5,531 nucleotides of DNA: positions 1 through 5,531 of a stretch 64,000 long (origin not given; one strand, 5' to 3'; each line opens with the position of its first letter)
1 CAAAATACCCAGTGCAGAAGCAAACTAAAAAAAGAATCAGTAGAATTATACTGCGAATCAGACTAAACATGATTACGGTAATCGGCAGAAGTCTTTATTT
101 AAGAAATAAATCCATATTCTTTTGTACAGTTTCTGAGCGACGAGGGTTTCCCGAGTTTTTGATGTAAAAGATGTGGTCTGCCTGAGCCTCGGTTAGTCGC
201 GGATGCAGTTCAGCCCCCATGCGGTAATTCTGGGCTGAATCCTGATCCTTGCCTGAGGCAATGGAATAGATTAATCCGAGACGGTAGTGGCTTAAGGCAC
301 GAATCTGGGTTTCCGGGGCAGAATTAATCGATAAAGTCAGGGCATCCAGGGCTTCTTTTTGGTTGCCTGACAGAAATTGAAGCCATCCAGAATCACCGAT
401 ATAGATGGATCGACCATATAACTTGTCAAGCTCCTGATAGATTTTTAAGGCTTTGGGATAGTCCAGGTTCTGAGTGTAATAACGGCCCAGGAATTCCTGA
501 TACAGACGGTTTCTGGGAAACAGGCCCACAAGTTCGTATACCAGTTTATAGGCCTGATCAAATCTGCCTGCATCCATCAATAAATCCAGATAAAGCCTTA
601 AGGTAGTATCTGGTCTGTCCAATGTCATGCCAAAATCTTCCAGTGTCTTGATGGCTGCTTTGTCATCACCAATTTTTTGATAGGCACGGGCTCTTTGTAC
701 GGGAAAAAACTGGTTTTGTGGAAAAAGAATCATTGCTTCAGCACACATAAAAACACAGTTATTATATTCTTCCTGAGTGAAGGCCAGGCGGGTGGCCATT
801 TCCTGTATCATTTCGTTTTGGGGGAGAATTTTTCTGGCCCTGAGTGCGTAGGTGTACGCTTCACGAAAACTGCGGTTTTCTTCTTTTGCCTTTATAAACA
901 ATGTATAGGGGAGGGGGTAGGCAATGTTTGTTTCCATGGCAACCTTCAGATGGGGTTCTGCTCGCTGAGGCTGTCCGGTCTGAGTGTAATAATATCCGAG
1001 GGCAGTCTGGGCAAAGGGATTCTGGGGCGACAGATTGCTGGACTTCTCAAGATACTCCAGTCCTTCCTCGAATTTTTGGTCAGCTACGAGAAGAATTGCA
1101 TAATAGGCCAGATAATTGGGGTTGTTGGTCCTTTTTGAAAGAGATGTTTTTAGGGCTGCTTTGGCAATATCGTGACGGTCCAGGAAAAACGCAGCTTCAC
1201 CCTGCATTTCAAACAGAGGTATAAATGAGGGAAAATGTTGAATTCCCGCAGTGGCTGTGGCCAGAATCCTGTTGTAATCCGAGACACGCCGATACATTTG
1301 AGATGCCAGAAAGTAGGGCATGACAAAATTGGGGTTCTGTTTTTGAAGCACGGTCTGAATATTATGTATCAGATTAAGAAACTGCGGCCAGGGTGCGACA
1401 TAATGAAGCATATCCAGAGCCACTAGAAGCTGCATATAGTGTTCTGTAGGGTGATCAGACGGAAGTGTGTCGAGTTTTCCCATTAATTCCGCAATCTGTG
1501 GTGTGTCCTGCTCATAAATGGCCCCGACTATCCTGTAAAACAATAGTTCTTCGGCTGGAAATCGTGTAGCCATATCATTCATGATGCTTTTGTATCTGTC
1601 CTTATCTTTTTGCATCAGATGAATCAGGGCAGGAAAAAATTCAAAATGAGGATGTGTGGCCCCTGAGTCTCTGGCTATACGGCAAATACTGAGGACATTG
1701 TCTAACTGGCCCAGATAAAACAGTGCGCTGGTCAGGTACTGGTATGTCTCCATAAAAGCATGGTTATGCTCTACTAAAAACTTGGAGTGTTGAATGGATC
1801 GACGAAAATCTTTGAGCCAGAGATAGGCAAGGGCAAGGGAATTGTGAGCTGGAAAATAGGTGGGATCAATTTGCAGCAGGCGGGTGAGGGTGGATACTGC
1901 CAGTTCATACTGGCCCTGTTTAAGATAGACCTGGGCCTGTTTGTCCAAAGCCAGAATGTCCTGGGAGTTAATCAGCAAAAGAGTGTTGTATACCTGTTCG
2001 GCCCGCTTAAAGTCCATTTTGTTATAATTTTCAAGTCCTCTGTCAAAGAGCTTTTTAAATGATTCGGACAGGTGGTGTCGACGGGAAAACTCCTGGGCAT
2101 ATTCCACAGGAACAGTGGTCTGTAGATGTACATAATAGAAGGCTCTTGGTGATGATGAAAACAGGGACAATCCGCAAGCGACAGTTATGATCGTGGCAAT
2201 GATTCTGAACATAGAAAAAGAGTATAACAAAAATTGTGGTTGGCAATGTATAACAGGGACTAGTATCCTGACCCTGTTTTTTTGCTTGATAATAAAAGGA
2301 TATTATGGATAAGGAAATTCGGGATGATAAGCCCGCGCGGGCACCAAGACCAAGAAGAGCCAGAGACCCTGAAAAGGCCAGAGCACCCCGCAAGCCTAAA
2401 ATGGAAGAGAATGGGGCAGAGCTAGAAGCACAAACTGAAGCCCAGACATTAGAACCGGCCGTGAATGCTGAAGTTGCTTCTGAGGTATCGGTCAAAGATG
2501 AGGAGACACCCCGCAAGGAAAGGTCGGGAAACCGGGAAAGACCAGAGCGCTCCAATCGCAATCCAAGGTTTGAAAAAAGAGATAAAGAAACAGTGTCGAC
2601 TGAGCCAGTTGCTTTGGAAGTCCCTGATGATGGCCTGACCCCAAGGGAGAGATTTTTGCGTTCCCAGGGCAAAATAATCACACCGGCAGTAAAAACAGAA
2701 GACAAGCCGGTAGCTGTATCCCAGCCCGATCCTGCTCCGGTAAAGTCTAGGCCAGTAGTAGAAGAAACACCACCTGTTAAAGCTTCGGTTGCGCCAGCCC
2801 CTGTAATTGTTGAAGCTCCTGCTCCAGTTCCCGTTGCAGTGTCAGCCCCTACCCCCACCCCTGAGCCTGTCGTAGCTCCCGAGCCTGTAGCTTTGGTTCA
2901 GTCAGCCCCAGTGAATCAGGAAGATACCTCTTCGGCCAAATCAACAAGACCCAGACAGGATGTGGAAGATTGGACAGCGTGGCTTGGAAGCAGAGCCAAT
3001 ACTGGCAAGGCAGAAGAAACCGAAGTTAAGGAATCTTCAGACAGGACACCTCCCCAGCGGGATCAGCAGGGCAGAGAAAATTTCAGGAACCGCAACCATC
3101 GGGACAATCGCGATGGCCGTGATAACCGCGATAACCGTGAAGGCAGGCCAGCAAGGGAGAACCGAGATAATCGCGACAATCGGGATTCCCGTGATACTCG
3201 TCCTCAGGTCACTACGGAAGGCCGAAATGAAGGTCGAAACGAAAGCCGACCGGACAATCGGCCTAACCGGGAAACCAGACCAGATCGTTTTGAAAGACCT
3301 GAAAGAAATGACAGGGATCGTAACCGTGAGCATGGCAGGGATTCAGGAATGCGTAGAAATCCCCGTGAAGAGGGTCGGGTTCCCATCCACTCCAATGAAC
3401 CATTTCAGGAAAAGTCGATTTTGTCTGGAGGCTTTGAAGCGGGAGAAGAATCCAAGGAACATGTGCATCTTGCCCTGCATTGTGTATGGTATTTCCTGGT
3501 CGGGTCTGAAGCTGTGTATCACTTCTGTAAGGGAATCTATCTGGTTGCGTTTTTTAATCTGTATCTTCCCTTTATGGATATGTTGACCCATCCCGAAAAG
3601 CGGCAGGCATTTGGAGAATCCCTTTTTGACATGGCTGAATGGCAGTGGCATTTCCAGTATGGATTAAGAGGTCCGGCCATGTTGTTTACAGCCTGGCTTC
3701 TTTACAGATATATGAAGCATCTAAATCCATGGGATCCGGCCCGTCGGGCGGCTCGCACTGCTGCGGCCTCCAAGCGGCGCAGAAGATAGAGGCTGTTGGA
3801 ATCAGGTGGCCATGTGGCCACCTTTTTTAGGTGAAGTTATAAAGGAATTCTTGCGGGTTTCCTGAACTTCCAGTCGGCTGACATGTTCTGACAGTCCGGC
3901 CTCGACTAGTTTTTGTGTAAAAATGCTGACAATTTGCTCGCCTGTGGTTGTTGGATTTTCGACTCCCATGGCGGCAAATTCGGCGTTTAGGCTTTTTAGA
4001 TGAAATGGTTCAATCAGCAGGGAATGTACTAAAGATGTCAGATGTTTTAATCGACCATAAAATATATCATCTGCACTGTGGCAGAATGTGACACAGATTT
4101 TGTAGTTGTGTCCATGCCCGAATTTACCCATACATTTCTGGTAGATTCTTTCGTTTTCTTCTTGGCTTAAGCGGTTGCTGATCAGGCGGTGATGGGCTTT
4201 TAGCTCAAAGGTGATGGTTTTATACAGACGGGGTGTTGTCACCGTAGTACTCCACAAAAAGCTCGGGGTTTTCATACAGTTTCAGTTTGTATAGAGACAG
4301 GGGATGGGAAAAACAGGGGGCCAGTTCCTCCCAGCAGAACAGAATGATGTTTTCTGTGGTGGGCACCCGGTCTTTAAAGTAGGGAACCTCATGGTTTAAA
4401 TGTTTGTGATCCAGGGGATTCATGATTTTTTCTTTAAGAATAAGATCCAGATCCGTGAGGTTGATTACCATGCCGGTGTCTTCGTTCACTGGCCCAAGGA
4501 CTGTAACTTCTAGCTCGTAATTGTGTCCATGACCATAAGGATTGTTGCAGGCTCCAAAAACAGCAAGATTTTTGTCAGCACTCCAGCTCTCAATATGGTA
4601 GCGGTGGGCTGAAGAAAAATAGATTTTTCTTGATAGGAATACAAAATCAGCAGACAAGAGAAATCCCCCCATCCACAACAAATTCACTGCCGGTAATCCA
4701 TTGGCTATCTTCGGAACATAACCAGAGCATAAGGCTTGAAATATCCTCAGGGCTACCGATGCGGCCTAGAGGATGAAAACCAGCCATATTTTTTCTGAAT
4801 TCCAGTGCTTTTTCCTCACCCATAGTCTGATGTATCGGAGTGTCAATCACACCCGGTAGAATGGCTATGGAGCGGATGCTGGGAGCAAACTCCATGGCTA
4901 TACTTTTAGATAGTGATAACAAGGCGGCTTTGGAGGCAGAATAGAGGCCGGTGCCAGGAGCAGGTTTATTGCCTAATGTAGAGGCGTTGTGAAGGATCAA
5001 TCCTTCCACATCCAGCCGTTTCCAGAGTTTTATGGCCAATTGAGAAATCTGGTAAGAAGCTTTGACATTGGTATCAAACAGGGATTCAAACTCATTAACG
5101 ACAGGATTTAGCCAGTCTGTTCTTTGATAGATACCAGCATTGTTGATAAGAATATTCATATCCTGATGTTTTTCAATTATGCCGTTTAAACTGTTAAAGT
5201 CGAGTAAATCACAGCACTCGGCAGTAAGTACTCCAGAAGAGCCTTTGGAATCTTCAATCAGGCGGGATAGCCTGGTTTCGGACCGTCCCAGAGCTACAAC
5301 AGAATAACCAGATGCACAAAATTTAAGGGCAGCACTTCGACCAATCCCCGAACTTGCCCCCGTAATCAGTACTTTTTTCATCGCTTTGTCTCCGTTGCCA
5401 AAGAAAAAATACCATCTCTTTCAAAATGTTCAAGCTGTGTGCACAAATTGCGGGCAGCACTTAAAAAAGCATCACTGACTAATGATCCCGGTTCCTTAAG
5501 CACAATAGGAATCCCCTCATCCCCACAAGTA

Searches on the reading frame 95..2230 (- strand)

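Call 8: search_protein_families(library=pfam, proteins=[window:95-2230:-], max_evalue=0.001)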
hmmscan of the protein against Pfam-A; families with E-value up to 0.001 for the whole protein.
window:95-2230:- (711 aa): 16 families
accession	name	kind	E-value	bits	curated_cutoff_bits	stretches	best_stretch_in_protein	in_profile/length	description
PF13428.12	TPR_14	-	6.7e-17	60.7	23.5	0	95-133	4-42/44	Tetratricopeptide repeat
PF14559.12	TPR_19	-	3.4e-14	53.3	25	1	103-144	2-43/68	Tetratricopeptide repeat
PF07719.23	TPR_2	-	1.9e-13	49.8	27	1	94-125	3-34/34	Tetratricopeptide repeat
PF13371.12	TPR_9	-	3.2e-11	43.5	35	1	72-124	9-61/73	Tetratricopeptide repeat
PF13424.12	TPR_12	-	1.7e-10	41.3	30.1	0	377-433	9-73/77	Tetratricopeptide repeat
PF13431.12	TPR_17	-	5.8e-10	39.1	24.4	0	394-425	2-33/34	Tetratricopeptide repeat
PF13432.12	TPR_16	-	9e-10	39.3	32.7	0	549-603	5-59/65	Tetratricopeptide repeat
PF13181.12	TPR_8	-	1.8e-09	37.5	25.7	0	98-124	7-33/34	Tetratricopeptide repeat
PF00515.34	TPR_1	-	1.5e-07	31.4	27.8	0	99-125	8-34/34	Tetratricopeptide repeat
PF25062.1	ARM_TT21_N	-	2.7e-07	31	40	0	357-422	14-78/222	Tetratricopeptide repeat protein 21 N-terminal ARM repeat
PF13176.12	TPR_7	-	3.3e-07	30.3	27.9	0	94-123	1-30/36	Tetratricopeptide repeat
PF13174.12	TPR_6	-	7.1e-07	29.9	26.3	0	94-123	2-31/33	Tetratricopeptide repeat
PF12895.13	ANAPC3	-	1.1e-06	29.3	27.2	0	74-146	5-76/82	Anaphase-promoting complex, cyclosome, subunit 3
PF23914.1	TPR_CcmH_CycH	-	1.3e-06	28.8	42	0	358-435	37-117/158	Cytochrome c-type biogenesis protein H TPR domain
PF13414.12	TPR_11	-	1.9e-06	27.9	26.8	1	100-137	2-39/42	TPR repeat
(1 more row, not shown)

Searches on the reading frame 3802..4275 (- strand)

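Call 8: search_protein_families(library=pfam, proteins=[window:3802-4275:-], max_evalue=0.001)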
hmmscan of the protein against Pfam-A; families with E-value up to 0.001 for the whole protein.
window:3802-4275:- (157 aa): 1 family
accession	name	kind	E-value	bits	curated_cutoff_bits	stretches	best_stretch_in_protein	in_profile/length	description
PF01242.24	PTPS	-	1.6e-09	38.2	22.4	1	21-146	4-117/121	6-pyruvoyl tetrahydropterin synthase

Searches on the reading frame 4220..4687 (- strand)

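Call 8: search_protein_families(library=pfam, proteins=[window:4220-4687:-], max_evalue=0.001)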
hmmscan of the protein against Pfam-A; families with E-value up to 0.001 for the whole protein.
window:4220-4687:- (155 aa): 1 family
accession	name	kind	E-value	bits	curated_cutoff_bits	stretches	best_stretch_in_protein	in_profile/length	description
PF01242.24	PTPS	-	3.4e-31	108.2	22.4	1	18-149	2-120/121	6-pyruvoyl tetrahydropterin synthase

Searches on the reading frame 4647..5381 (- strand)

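Call 8: search_protein_families(library=pfam, proteins=[window:4647-5381:-], max_evalue=0.001)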
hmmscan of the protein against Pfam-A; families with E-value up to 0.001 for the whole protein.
window:4647-5381:- (244 aa): 5 families
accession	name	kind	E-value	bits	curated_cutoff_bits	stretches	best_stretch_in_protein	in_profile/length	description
PF13561.12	adh_short_C2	-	2.5e-41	142.3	27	1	8-240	1-235/236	Enoyl-(Acyl carrier protein) reductase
PF00106.31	adh_short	-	8.2e-37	127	26.6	1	2-190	1-193/195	short chain dehydrogenase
PF01370.27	Epimerase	-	0.00012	22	20.9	1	4-116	1-102/240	NAD dependent epimerase/dehydratase family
PF08659.16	KR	-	0.00019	21.9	22.6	1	4-159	3-161/180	KR domain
PF23441.1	SDR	-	0.00019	21.4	27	0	133-242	149-257/258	SDR-like rossmann domain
